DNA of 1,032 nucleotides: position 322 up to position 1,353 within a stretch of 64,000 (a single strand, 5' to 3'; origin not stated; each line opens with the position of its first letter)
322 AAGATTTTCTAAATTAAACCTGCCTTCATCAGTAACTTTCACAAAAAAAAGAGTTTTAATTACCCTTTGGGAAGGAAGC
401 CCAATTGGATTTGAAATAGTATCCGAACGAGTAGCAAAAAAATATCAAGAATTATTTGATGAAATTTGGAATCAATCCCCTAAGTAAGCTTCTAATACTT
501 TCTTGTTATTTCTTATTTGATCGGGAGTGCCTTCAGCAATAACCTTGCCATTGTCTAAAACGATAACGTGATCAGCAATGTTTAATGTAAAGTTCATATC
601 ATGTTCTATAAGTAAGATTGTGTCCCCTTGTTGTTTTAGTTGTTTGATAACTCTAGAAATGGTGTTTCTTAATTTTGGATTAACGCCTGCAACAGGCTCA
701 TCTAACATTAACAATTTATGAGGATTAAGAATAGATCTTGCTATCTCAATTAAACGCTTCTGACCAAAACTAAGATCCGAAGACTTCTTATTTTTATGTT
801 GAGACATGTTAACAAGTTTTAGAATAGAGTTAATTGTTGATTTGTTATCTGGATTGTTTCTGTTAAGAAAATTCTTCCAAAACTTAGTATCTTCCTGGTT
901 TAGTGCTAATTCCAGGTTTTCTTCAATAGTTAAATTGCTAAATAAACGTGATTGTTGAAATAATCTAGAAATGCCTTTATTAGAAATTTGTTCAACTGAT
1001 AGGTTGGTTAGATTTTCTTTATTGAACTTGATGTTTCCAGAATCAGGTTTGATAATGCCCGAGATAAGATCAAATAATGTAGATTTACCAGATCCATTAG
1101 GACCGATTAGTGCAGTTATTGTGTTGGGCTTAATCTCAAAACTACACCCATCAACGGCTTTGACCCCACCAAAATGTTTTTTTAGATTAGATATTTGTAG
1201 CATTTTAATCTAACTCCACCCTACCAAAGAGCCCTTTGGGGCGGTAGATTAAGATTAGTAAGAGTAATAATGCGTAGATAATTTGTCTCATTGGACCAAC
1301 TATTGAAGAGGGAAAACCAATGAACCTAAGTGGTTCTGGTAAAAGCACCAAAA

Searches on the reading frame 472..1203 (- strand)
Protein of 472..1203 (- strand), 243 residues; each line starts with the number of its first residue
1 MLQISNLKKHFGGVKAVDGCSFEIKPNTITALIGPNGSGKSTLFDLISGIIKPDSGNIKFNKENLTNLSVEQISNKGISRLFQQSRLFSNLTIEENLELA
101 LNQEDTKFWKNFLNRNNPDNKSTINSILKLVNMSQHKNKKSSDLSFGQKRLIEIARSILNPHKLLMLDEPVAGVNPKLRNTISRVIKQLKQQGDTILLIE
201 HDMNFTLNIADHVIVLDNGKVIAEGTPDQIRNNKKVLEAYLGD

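Call 36: search_protein_families(library=pfam, max_evalue=0.00001, proteins=[window:472-1203:-])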
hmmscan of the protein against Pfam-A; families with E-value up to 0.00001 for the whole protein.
window:472-1203:- (243 aa): 5 families
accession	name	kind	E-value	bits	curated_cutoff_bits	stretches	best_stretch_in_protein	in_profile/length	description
PF00005.33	ABC_tran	-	1e-33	117.3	25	1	18-172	2-137/137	ABC transporter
PF13304.12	AAA_21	-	1.1e-15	59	27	1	29-98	1-83/304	AAA domain, putative AbiEii toxin, Type IV TA system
PF12399.14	BCA_ABC_TP_C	-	3.5e-12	46.1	25.5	1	220-243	1-24/27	Branched-chain amino acid ATP-binding cassette transporter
PF13555.12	AAA_29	-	4.9e-09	36.3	27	1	18-62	13-56/61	P-loop containing region of AAA domain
PF02463.25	SMC_N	-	6.6e-07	29.4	40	1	27-204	24-200/220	RecF/RecN/SMC N terminal domain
